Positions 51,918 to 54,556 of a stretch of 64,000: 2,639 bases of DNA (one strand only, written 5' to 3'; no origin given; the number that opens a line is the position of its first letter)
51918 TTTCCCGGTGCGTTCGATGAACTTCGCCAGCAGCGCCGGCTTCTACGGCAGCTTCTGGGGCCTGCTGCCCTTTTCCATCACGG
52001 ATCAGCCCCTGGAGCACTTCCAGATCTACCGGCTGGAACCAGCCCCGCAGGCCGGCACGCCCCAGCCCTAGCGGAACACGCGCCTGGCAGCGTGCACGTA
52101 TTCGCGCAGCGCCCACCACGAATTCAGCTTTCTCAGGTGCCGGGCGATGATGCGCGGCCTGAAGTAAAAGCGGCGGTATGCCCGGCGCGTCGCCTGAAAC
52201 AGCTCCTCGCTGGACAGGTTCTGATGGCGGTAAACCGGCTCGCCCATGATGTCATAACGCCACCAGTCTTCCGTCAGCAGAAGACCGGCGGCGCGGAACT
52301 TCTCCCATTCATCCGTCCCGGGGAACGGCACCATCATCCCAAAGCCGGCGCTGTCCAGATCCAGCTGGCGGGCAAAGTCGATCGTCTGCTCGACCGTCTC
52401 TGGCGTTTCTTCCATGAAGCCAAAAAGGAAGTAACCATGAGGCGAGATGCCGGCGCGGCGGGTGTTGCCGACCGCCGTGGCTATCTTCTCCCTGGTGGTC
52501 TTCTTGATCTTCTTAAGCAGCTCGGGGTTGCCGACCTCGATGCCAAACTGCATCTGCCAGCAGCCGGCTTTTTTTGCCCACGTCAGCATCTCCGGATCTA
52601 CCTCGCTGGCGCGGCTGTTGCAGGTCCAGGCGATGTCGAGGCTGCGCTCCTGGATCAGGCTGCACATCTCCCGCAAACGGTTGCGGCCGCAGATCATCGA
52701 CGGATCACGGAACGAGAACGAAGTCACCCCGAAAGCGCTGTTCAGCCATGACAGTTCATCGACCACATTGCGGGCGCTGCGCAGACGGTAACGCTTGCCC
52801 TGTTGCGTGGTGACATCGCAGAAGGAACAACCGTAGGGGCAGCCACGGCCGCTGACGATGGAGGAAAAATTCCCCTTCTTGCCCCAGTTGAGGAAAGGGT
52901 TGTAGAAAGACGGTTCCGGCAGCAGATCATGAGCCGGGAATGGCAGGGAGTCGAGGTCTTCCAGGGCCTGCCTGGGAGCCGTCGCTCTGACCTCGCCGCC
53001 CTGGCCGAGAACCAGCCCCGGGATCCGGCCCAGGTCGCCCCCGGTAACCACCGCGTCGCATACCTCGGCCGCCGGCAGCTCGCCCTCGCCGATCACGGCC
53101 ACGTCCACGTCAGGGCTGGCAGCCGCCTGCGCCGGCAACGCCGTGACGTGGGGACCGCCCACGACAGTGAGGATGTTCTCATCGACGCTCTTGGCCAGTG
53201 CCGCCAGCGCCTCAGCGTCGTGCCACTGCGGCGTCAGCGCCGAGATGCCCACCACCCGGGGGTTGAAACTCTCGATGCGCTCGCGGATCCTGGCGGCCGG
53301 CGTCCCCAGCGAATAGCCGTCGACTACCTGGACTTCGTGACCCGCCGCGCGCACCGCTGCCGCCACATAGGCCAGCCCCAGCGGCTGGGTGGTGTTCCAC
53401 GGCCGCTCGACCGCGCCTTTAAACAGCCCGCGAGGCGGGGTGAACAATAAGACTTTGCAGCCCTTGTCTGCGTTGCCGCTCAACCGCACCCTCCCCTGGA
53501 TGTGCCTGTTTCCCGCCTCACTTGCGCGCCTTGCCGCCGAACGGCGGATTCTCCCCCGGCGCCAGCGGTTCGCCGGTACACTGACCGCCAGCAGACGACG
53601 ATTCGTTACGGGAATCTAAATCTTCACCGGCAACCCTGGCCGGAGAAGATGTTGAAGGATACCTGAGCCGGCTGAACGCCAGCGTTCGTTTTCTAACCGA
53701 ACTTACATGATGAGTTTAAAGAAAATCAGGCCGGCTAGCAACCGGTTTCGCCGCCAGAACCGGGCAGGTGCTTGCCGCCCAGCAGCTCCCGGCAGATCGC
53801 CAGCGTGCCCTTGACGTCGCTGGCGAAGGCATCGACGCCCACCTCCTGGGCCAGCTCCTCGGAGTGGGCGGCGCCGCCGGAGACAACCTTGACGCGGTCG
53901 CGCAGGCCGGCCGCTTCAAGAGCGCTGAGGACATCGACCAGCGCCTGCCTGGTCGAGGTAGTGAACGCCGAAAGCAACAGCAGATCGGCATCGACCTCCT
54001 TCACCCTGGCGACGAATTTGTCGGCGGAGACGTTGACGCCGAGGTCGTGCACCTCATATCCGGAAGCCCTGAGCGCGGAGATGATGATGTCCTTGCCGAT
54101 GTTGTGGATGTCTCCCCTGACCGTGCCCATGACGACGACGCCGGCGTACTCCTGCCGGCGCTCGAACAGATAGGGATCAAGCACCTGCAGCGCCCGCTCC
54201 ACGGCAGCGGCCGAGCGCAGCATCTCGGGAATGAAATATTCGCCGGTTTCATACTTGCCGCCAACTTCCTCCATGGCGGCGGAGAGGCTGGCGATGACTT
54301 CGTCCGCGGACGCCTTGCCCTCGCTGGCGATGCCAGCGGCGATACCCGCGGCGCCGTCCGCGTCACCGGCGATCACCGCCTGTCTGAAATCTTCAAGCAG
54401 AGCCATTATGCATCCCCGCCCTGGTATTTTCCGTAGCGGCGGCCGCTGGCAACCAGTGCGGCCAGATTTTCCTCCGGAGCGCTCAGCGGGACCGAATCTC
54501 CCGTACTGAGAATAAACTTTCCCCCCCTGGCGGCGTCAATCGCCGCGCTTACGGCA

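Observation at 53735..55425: Corrinoid protein + MtaA-type methyltransferase pair without a substrate-specific MT1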

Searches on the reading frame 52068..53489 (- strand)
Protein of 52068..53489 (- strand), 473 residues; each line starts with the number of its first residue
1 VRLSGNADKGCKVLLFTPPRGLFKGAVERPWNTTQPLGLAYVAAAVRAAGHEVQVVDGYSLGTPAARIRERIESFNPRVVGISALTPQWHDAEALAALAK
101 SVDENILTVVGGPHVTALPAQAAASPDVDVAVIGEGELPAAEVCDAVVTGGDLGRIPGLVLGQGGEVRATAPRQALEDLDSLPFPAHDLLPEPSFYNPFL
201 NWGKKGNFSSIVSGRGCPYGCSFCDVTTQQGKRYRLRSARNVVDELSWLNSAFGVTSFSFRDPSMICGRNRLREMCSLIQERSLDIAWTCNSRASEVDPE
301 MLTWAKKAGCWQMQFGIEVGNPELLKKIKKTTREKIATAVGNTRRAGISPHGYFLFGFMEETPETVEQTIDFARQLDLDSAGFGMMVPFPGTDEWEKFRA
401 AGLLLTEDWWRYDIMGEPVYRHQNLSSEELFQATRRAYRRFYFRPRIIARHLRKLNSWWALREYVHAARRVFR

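Call 3: search_protein_families(library=pfam, proteins=[window:52068-53489:-], max_evalue=0.01)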
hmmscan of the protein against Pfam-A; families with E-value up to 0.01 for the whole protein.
window:52068-53489:- (473 aa): 2 families
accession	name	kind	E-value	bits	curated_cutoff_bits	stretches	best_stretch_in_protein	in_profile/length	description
PF02310.24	B12-binding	-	2.4e-26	92.4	32.1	1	33-143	11-120/121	B12 binding domain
PF04055.27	Radical_SAM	-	1.5e-20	74.5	29.5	1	211-373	1-166/166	Radical SAM superfamily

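Call 7: search_protein_families(library=ncbifam, proteins=[window:52068-53489:-], max_evalue=0.001)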
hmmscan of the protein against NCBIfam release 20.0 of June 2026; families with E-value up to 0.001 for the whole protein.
window:52068-53489:- (473 aa): 20 families
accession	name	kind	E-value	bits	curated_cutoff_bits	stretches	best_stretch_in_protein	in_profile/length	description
TIGR03471.1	HpnJ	equivalog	2.4e-55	188.3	577.6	1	83-455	75-446/472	hopanoid biosynthesis associated radical SAM protein HpnJ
TIGR02026.1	BchE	equivalog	5.3e-52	177.3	481.35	1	34-452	20-437/497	magnesium-protoporphyrin IX monomethyl ester anaerobic oxidative cyclase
NF050148.1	rSAM_ApyD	equivalog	1.3e-41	142.8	750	1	37-450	26-438/645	RiPP biosynthesis radical SAM protein ApyD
TIGR04479.1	bcpD_PhpK_rSAM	subfamily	4.8e-37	127.5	600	1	38-375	74-408/504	PhpK family radical SAM P-methyltransferase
NF038361.1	rSAM_Sden_1168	equivalog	5.6e-36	124.2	575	1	11-404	63-479/560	Sden_1168 family B12-binding radical SAM P-methyltransferase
TIGR04072.2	rSAM_ladder_B12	equivalog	6.4e-36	123.9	360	2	203-376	175-349/443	lipid biosynthesis B12-binding/radical SAM protein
TIGR04385.1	B12_rSAM_cofa1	equivalog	3.5e-31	108.9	450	1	35-376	19-364/438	B12 lower ligand biosynthesis radical SAM protein BzaD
TIGR04013.1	B12_SAM_MJ_1487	hypoth_equivalog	2.7e-28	98.9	251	1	64-396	34-354/382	TIGR04013 family B12-binding domain/radical SAM domain-containing protein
TIGR04367.1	HpnR_B12_rSAM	equivalog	5.2e-28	97.8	650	1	35-415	21-388/490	hopanoid C-3 methylase HpnR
NF033070.1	rSAM_AprD4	equivalog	1.1e-27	97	500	1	143-403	137-395/456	AprD4 family radical SAM diol-dehydratase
TIGR03975.1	rSAM_ocin_1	subfamily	8.1e-25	87.4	281.85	1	68-375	120-429/606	RiPP maturation radical SAM C-methyltransferase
TIGR04014.1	B12_SAM_MJ_0865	equivalog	3.7e-23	82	360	1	75-393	37-353/434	methyl-coenzyme M reductase glutamine C-methyltransferase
TIGR04295.1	B12_rSAM_oligo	hypoth_equivalog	6.5e-22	77.8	400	1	35-348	24-334/422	TIGR04295 family B12-binding domain-containing radical SAM protein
NF045585.1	rSAM_slr0320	equivalog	1.7e-18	66.5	775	1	208-377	234-410/511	photosystem II high light acclimation radical SAM protein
NF033712.0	B12_rSAM_KedN5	subfamily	1.2e-16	60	700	1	63-249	49-236/624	KedN5 family methylcobalamin-dependent radical SAM C-methyltransferase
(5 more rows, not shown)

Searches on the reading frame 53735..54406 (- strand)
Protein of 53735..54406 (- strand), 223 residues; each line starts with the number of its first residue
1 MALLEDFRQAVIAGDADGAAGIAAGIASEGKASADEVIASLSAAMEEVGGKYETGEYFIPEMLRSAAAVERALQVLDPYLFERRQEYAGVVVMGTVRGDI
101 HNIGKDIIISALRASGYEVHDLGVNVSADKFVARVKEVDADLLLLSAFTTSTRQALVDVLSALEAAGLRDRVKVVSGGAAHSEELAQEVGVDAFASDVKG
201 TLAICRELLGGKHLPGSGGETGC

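Call 3: search_protein_families(library=pfam, proteins=[window:53735-54406:-], max_evalue=0.01)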
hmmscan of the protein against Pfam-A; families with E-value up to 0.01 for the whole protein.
window:53735-54406:- (223 aa): 2 families
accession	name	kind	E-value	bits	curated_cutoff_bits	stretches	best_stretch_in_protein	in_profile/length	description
PF02310.24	B12-binding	-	2.4e-21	76.2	32.1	1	90-193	2-107/121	B12 binding domain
PF02607.22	B12-binding_2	-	2.4e-14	53.7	23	1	3-76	1-73/74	B12 binding domain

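Call 7: search_protein_families(library=ncbifam, proteins=[window:53735-54406:-], max_evalue=0.001)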
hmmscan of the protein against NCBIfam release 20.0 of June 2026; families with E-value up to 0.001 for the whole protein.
window:53735-54406:- (223 aa): 15 families
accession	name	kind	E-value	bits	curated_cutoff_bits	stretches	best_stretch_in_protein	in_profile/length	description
TIGR02370.1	pyl_corrinoid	subfamily_domain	1.4e-44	151.9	215.3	1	8-197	3-193/197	methyltransferase cognate corrinoid protein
NF047996.1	corrin_MtgC_2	exception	2.9e-43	147.8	370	1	5-209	6-210/212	glycine betaine-specific corrinoid protein MtgC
NF041607.1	dimeth_corrin_MtbC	equivalog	2.3e-41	141.5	350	1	23-206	15-200/203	dimethylamine corrinoid protein MtbC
NF047995.1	corrinoid_MtgC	exception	6.4e-40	136.9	310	1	3-210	4-214/215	glycine betaine-specific corrinoid protein MtgC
TIGR02082.1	metH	equivalog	4.4e-27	94.2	1010.85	1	9-186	652-829/1182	methionine synthase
NF007024.0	PRK09490.1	equivalog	5.8e-26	90.6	1497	1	38-183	695-844/1234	methionine synthase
NF040669.1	MtaC2_Meth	equivalog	5e-25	88.3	450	1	9-205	48-242/267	methanol--corrinoid protein MtaC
NF040655.1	MtaC_Meth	equivalog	3.7e-22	78.6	420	1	5-204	37-233/253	methanol--corrinoid protein MtaC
NF002612.0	PRK02261.1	equivalog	8.6e-14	51.3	110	1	91-181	6-96/148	methylaspartate mutase subunit S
NF052385.1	Lys_5_6_beta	equivalog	1.3e-11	44.7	280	1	95-195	108-220/241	lysine 5,6-aminomutase subunit beta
TIGR01501.1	MthylAspMutase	equivalog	4.2e-11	42.7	135.8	1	90-178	3-91/134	methylaspartate mutase subunit S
NF040743.1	ornith_mutase_E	equivalog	5.6e-10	37.8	800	1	83-201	590-716/730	D-ornithine 4,5-aminomutase subunit OraE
NF052513.1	TransRegCarH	equivalog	1.8e-06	27.5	400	1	3-192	83-262/274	HTH-type transcriptional repressor CarH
TIGR00640.1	acid_CoA_mut_C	subfamily_domain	1.3e-05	25.1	57.45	1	97-185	11-98/132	methylmalonyl-CoA mutase C-terminal domain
NF006944.0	PRK09426.1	equivalog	2.2e-05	22.6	876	1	37-191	536-693/721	methylmalonyl-CoA mutase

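Call 52: search_solved_structures(query=window:53735-54406:-, max_evalue=0.00001, show_alignments=1)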
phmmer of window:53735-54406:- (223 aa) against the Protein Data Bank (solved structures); distinct sequences matched with E-value up to 0.00001: 19.
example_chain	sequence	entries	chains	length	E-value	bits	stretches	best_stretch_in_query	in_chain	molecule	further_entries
1y80_A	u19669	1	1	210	3.9e-39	137.7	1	3-209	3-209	Predicted cobalamin binding protein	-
7xcn_M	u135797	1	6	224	1.3e-32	116.4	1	19-209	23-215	Trimethylamine methyltransferase corrinoid protein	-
4jgi_A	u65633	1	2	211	6.2e-31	111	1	29-209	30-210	Putative uncharacterized protein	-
3ezx_A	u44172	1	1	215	5.2e-26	94.9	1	4-203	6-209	Monomethylamine corrinoid protein 1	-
1bmt_A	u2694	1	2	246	1.4e-22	83.7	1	39-183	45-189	METHIONINE SYNTHASE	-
3bul_A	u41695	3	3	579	2.3e-22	83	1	39-183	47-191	Methionine synthase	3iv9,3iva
1k7y_A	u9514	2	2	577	6.5e-21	78.3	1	39-183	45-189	methionine synthase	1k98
8g3h_A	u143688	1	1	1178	1.7e-18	70.4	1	30-211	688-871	Methionine synthase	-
9cbq_A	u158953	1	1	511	4.3e-17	65.8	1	2-189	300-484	Methionine synthase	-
9cbp_A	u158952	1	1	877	7.7e-17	65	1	2-189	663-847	Methionine synthase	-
8ssd_A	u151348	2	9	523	1.2e-16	64.3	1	3-189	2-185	Methionine synthase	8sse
8ssc_A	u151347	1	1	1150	1.5e-16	64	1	2-189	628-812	Methionine synthase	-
9cbr_A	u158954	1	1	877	3e-16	63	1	2-190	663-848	Methionine synthase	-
9cbo_A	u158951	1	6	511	4.2e-16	62.6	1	2-189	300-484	Methionine synthase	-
2i2x_B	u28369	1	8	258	5.2e-16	62.3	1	7-199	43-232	Methyltransferase 1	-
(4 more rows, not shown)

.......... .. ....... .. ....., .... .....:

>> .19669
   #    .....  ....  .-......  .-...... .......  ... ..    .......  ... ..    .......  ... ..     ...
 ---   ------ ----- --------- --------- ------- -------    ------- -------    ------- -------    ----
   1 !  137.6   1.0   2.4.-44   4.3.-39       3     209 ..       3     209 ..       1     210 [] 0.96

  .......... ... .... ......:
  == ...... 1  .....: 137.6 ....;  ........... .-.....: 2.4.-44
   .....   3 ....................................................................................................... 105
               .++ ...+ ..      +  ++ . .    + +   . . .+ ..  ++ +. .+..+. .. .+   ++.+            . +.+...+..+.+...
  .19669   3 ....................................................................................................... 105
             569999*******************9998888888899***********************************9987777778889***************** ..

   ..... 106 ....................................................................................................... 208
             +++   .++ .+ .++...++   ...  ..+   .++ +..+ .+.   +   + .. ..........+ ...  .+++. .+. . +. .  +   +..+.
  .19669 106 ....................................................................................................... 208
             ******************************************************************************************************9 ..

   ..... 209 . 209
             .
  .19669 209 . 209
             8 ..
